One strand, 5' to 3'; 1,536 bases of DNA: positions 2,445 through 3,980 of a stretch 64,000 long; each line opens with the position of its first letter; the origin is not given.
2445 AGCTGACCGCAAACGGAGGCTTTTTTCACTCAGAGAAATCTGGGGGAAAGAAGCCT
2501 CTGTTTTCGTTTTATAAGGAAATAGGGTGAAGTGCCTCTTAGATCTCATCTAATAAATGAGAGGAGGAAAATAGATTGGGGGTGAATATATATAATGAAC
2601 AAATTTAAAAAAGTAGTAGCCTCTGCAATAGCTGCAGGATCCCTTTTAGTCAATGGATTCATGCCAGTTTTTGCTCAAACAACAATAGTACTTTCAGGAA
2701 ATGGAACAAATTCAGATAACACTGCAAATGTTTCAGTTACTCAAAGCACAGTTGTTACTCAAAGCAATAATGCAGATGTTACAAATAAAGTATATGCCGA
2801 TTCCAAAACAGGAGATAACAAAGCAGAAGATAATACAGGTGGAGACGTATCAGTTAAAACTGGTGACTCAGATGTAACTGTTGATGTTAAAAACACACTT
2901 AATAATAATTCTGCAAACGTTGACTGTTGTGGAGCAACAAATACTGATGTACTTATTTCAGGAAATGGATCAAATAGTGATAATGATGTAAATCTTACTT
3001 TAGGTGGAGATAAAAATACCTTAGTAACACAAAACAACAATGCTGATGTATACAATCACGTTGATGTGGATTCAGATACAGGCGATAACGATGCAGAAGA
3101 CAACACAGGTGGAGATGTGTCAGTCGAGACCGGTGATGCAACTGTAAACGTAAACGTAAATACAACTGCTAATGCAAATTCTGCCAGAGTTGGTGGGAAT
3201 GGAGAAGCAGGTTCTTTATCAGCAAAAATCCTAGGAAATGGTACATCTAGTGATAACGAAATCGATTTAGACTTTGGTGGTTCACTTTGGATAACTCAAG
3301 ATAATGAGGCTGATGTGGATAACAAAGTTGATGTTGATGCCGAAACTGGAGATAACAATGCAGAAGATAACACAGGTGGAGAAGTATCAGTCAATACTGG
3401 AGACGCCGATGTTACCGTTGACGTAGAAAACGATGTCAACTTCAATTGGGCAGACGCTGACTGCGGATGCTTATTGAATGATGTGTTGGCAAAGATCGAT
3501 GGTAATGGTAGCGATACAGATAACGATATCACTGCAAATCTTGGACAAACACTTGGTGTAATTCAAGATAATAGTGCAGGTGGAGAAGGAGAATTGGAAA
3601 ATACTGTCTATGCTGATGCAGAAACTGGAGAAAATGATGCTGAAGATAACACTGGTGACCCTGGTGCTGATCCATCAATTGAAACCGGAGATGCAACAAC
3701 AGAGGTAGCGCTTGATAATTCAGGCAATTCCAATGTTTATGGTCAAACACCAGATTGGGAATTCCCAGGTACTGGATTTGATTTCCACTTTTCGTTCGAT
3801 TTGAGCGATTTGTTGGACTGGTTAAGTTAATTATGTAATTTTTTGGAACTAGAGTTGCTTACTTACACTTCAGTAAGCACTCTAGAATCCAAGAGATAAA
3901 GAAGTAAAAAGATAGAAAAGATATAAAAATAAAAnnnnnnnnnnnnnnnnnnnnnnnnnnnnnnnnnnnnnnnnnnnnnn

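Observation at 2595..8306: Paralogous family of secreted repeat proteins with paired-Cys motifs, interleaved with two sortases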

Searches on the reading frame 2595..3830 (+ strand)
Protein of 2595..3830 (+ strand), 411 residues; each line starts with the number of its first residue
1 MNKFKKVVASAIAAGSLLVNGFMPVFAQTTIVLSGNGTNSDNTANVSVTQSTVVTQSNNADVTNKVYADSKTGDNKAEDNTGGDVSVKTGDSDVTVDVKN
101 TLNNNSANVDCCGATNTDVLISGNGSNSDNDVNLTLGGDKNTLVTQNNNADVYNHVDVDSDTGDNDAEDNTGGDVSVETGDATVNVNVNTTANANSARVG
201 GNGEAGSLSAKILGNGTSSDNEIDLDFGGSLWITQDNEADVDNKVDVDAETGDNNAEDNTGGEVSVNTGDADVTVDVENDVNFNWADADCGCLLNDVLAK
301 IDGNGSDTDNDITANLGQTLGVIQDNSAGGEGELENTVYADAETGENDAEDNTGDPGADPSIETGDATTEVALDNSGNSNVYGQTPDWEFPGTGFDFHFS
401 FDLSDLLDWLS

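Call 3: search_protein_families(library=pfam, proteins=[window:2595-3830:+], max_evalue=1)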
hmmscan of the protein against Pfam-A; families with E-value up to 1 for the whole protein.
window:2595-3830:+ (411 aa): 0 families

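Call 4: search_protein_families(library=ncbifam, proteins=[window:2595-3830:+], max_evalue=1)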
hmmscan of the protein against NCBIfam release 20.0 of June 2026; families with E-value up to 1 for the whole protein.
window:2595-3830:+ (411 aa): 1 family
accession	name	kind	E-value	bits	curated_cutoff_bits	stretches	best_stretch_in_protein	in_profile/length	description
NF003829.0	PRK05417.1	subfamily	0.17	11.6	249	0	247-292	10-51/191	glutathione-dependent formaldehyde-activating enzyme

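Call 5: find_homologous_proteins(query=window:2595-3830:+, max_evalue=0.001)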
Query window:2595-3830:+ (411 aa): 923 proteins with E <= 0.001 among 8000 candidates; the best 120 are listed.
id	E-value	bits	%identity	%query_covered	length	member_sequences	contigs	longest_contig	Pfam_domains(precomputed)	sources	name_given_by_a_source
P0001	2.4e-250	849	100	100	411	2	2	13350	-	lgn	-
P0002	3.9e-205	700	82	100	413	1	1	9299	-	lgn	-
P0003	1.2e-180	620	74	100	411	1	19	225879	-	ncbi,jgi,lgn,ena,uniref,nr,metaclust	ncbi:MAG: SNF2 domain/helicase domain/RING finger domain-containing protein [Candidatus Woesebacteri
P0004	5.0e-176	604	73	100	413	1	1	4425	-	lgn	-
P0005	2.0e-174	599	72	100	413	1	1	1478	-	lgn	-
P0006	1.3e-149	517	66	100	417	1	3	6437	-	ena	-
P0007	8.9e-147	508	63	100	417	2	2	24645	-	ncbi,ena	ncbi:MAG: hypothetical protein AAB778_00445 [Patescibacteria group bacterium]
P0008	1.3e-146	507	65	100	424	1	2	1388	-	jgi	-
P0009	1.5e-144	501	64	100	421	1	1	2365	-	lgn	-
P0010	1.4e-143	497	64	100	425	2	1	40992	-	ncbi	ncbi:MAG: hypothetical protein AAB535_03030 [Patescibacteria group bacterium]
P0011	1.0e-141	491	62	100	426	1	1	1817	-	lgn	-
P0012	1.7e-133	464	57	100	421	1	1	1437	-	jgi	jgi:hypothetical protein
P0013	5.6e-133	463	61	100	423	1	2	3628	-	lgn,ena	-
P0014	1.1e-132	462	59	100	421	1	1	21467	-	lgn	-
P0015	2.3e-132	461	61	100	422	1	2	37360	-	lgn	-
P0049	5.1e-117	410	57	100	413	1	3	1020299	-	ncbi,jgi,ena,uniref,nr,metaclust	ncbi:hypothetical protein A3A79_00360 [Candidatus Gottesmanbacteria bacterium RIFCSPLOWO2_01_FULL_43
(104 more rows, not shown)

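Call 11: search_solved_structures(query=A1, max_evalue=10, show_alignments=2)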
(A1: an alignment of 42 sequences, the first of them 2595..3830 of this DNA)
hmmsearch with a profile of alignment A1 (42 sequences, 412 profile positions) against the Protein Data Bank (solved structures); distinct sequences matched with E-value up to 10: 1.
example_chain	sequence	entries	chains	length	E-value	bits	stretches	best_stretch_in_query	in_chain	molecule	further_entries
6wis_A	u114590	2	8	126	2.4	10.2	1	285-316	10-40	DUF411 domain-containing protein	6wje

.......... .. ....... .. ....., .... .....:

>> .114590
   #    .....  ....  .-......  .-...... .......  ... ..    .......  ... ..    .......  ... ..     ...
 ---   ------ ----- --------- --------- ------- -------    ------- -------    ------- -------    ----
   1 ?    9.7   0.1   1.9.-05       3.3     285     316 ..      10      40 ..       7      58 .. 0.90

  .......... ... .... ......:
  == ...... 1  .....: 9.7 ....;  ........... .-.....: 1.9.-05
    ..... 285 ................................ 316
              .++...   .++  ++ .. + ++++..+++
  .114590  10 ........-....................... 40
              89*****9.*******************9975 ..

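Call 15: find_encoding_contigs(protein=P0049, flank=8000, max_places=2)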
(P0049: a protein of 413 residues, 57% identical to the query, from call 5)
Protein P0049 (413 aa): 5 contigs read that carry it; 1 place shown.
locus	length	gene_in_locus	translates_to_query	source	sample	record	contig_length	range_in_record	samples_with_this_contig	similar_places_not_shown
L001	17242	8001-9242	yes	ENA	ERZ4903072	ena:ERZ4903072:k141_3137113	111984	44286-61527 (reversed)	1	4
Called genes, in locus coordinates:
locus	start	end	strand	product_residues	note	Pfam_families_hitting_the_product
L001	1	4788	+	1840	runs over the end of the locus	PF24514:SpaA_4 (faint), PF19403:SpaA_2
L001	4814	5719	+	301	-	-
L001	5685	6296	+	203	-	PF04203:Sortase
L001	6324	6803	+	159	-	-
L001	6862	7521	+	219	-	-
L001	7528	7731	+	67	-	PF10055:DUF2292 (weak)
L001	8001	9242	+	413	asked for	-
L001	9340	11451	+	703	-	-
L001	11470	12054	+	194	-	-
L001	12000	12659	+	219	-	PF04203:Sortase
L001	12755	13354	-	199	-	-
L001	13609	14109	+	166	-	-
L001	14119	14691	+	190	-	-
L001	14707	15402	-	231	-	PF01797:Y1_Tnp (weak)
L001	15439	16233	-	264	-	-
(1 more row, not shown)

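Call 16: find_encoding_contigs(protein=P0003, flank=8000, max_places=2)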
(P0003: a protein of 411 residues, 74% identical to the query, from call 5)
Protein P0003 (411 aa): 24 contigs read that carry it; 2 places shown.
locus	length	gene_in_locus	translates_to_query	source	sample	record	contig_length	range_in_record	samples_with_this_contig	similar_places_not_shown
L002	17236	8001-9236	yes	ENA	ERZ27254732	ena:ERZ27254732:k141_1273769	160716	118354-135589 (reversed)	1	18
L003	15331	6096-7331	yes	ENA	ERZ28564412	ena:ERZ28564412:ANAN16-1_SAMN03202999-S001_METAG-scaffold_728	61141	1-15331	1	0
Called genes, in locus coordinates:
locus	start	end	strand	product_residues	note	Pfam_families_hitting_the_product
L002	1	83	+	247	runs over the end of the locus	-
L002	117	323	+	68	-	PF18929:DUF5678 (faint)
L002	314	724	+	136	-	PF13650:Asp_protease_2 (weak), PF13975:gag-asp_proteas (weak)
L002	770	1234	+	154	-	-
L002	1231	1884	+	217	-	PF02463:SMC_N (weak), PF13555:AAA_29 (weak), PF20720:nSTAND3 (faint), PF00005:ABC_tran, PF13304:AAA_21 (faint)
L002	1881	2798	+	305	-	PF18075:FtsX_ECD, PF02687:FtsX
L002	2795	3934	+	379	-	PF01551:Peptidase_M23 (faint)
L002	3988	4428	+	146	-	PF01371:Trp_repressor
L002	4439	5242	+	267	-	-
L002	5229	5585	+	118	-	PF04892:VanZ-LLP1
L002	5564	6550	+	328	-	PF01073:3Beta_HSD, PF01370:Epimerase, PF02719:Polysacc_synt_2, PF04321:RmlD_sub_bind, PF05368:NmrA (faint), PF07993:NAD_binding_4 (faint), PF13460:NAD_binding_10 (weak), PF16363:GDP_Man_Dehyd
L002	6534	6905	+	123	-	PF27226:AF_1845 (weak)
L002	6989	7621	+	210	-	-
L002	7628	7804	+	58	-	-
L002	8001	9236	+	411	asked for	-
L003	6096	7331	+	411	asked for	-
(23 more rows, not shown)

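Call 22: predict_structure(alignment_id=A1)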
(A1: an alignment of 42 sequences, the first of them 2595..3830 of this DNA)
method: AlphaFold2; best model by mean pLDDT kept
length: 411 residues; sequences in the alignment: 42
mean_pLDDT: 66.9   pTM: 0.54
mean pLDDT of the five models: 66.9, 64.9, 59.2, 42.3, 33.2
residues with pLDDT >= 90: 0; 70-90: 190; 50-70: 172; < 50: 49
segments of 3 or more residues with pLDDT < 50: 1-27, 386-401
pLDDT, mean of each block of 10 residues (from residue 1): 36 35 43 54 61 63 75 79 81 83 69 62 57 61 70 81 80 81 85 71 62 63 66 74 83 78 80 83 72 59 56 62 66 74 79 64 81 73 56 35 54 47
secondary structure, 60 per line:
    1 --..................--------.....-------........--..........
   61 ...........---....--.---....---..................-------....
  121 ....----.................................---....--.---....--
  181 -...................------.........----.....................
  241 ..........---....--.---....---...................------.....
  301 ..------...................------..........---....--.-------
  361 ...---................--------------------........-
elements in order: H3-20 E29-33 E41-48 E51-71 E75-78 E85-88 E92-109 E117-124 E129-161 E165-168 E175-178 E182-200 E207-215 E220-250 E254-257 E264-267 E271-289 E296-302 E309-327 E334-343 E347-350 E361-363 E367-382 H403-410

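Call 33: find_related_loci(query=A1, collection=genome_contigs, flank=10000)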
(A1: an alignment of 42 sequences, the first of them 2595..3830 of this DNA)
Query A1 (411 aa) in genome_contigs; peptide patterns used: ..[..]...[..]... (x = any residue, [..] = any of these).
120 stretches matched a pattern; 66 encode a relative of the query (tblastn E <= 1e-3); 66 distinct loci.
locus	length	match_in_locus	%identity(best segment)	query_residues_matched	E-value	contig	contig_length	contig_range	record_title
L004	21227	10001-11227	74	1-410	0e+0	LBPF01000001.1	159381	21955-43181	MAG: Candidatus Woesebacteria bacterium GW2011_GWB1_33_38 UR44_C0001, whole genome shotgun sequence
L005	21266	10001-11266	64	1-411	2e-150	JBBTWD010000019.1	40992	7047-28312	MAG: Patescibacteria group bacterium isolate H43-bin018_1 H43_bin018_1_000000000019, whole genome shotgun sequence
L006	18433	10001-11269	63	1-411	4e-146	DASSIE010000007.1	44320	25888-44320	MAG TPA_asm: Patescibacteria group bacterium isolate SMAG_U1079 k141_397974, whole genome shotgun sequence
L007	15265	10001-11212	56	4-410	1e-130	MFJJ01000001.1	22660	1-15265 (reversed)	MAG: Candidatus Gottesmanbacteria bacterium RIFCSPHIGHO2_01_FULL_46_14 rifcsphigho2_01_scaffold_10795, whole genome shot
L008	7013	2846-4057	56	4-410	1e-127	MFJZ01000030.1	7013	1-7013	MAG: Candidatus Gottesmanbacteria bacterium RIFCSPLOWO2_01_FULL_49_10 rifcsplowo2_01_scaffold_30608, whole genome shotgu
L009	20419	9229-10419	59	1-399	1e-127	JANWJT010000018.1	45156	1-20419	MAG: Candidatus Microgenomates bacterium isolate CRAIB_MAG74 c_000000099751, whole genome shotgun sequence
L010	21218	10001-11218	57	1-391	1e-125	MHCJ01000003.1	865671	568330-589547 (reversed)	MAG: Candidatus Chisholmbacteria bacterium RIFCSPHIGHO2_01_FULL_52_32 rifcsphigho2_01_scaffold_32, whole genome shotgun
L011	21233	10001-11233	57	1-410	6e-124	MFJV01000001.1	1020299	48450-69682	MAG: Candidatus Gottesmanbacteria bacterium RIFCSPLOWO2_01_FULL_43_11b rifcsplowo2_01_scaffold_30, whole genome shotgun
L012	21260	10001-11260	58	1-410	3e-120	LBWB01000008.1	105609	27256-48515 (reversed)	MAG: Candidatus Woesebacteria bacterium GW2011_GWB1_39_12 UT24_C0008, whole genome shotgun sequence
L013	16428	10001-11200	56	1-409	5e-119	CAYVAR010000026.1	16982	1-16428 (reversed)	MAG TPA_asm: uncultured Gammaproteobacteria bacterium isolate binchicken_co110_1166 genome assembly, contig: NODE_7293_l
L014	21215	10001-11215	56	1-403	3e-114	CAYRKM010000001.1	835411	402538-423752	MAG TPA_asm: uncultured Gammaproteobacteria bacterium isolate SRP292972_co1_108 genome assembly, contig: NODE_7_length_8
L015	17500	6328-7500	58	3-383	7e-114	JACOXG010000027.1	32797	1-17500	MAG: Candidatus Daviesbacteria bacterium isolate NC_groundwater_147_Ag_S-0.1um_38_19 S4_GD2017_2_S1_scaffold_2574, whole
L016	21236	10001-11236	53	1-410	9e-114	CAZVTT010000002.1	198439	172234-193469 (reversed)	MAG TPA_asm: uncultured Gammaproteobacteria bacterium isolate SRP292972_co1_32 genome assembly, contig: NODE_96_length_1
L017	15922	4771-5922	56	1-391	2e-112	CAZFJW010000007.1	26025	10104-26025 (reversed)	MAG TPA_asm: uncultured Gammaproteobacteria bacterium isolate SRP342105_co1_31 genome assembly, contig: NODE_2454_length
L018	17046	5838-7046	61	1-399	4e-112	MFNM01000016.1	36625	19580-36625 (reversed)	MAG: Candidatus Levybacteria bacterium RIFCSPHIGHO2_01_FULL_37_33 rifcsphigho2_01_scaffold_23904, whole genome shotgun s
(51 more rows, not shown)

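Call 58: fold_search(model_id=the predicted structure, library=pdb)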
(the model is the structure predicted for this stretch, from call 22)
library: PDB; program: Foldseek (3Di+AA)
matches with E <= 10: 115; with E <= 0.001: 0
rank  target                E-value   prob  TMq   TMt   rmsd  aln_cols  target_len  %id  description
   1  8c50_A                1.1e-02  0.02  0.05  0.05  43.2       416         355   12  Pontibacter korlensis curli subunit CsgA (released 2023-06-28)
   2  9u4u_A                3.2e-02  0.03  0.05  0.10  35.9       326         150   10  Structure of the functional amyloid FapC from Pseudomonas sp.UK4 (released 2025-08-06)
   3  5nxk_A                4.8e-02  0.02  0.05  0.06  40.7       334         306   12  L. reuteri 53608 SRRP (released 2018-03-21)
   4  5awf_B                1.9e-01  0.02  0.07  0.07  40.2       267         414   12  Crystal structure of SufB-SufC-SufD complex from Escherichia coli (released 2015-11-11)
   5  5nxk_B                3.9e-01  0.01  0.04  0.05  41.2       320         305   13  L. reuteri 53608 SRRP (released 2018-03-21)
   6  5nxk_C                4.5e-01  0.01  0.05  0.06  41.6       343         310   13  L. reuteri 53608 SRRP (released 2018-03-21)
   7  1vh4_A                6.0e-01  0.01  0.06  0.06  40.0       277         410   12  Crystal structure of a stabilizer of iron transporter (released 2003-12-30)
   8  5ny0                  6.0e-01  0.01  0.05  0.05  42.6       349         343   11  L. reuters 100-23 SRRP (released 2018-03-21)
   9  4z05_A                6.3e-01  0.01  0.07  0.09  40.8       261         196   13  C. bescii Family 3 pectate lyase mutant E84A (released 2015-12-23)
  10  1hg8_A                6.3e-01  0.00  0.04  0.05  41.8       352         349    9  Endopolygalacturonase from the phytopathogenic fungus Fusarium moniliforme (released 2001-11-10)
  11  4kh3                  7.0e-01  0.00  0.04  0.04  48.5       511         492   12  Structure of a bacterial self-associating protein (released 2014-01-15)
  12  7usl_C                7.0e-01  0.00  0.04  0.02  46.2       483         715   10  Integrin alphaM/beta2 ectodomain in complex with adenylate cyclase toxin RTX751 and M1F5 Fab (released 2022-08-17)
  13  5lw3                  8.5e-01  0.00  0.05  0.05  43.9       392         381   11  Azotobacter vinelandii Mannuronan C-5 epimerase AlgE6 A-module (released 2017-10-25)
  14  1vh4_B                9.8e-01  0.01  0.06  0.06  40.8       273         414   11  Crystal structure of a stabilizer of iron transporter (released 2003-12-30)
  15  7o7a_A                1.0e+00  0.00  0.04  0.04  43.0       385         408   12  Structure of the PL6 family alginate lyase Pedsa0632 from Pseudopedobacter saltans (released 2021-07-28)
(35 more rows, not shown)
